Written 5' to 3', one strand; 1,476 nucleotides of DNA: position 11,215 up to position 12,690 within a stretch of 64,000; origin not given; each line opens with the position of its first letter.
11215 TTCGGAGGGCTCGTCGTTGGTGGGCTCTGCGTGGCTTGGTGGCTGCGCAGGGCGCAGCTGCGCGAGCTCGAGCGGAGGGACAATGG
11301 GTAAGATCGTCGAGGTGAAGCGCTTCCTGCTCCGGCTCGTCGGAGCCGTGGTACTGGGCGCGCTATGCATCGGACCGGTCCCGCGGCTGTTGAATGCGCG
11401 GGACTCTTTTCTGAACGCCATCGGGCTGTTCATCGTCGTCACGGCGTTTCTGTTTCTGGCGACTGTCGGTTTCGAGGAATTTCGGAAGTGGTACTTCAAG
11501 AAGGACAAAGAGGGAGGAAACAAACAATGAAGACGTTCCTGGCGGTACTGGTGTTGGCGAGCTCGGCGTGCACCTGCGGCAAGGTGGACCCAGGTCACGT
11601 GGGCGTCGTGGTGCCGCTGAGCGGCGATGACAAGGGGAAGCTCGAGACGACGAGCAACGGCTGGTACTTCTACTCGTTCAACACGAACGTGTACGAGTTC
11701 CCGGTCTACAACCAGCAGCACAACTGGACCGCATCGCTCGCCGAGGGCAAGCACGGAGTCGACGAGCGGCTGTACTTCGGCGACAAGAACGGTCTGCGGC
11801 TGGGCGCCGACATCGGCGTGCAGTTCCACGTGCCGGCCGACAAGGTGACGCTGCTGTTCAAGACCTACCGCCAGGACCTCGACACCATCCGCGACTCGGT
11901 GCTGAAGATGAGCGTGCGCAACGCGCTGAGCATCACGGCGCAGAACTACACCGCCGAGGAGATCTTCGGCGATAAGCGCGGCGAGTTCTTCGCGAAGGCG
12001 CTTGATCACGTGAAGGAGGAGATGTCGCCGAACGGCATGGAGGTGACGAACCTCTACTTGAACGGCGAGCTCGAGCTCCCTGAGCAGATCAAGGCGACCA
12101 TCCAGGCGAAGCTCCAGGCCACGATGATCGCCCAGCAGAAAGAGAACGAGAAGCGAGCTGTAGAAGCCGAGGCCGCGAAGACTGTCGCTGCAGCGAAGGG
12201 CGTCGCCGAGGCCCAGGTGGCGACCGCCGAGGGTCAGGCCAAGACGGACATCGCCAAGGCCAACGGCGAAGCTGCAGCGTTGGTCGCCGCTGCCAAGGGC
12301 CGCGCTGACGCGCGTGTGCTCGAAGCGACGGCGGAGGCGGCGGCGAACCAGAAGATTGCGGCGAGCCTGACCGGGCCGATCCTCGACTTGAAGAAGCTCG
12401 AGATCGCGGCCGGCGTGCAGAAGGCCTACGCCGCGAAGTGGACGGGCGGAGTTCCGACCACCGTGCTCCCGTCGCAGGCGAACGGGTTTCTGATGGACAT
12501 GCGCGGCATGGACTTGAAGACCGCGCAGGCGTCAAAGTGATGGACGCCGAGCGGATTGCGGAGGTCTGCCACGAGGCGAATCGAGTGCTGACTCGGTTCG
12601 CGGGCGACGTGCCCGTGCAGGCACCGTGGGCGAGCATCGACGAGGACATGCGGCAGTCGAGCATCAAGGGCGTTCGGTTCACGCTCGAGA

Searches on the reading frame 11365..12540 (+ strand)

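Call 8: search_protein_families(library=pfam, proteins=[window:11365-12540:+], max_evalue=0.01)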
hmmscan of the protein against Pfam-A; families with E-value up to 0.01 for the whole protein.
window:11365-12540:+ (391 aa): 1 family
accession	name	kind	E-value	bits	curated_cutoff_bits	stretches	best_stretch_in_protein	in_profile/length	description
PF01145.31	Band_7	-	8.6e-22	78.5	23.6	1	73-265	2-174/176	SPFH domain / Band 7 family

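Call 9: search_protein_families(library=phrogs, proteins=[window:11365-12540:+], max_evalue=0.001)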
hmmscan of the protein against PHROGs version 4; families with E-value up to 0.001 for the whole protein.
window:11365-12540:+ (391 aa): 3 families
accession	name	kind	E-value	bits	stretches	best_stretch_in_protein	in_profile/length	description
phrog_200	-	other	2.2e-63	215.7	2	52-294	82-312/379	lipoprotein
phrog_11908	-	unknown function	5.3e-08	33.1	1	58-218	12-172/430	-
phrog_21428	-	unknown function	5.8e-06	27.2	1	56-110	3-60/63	-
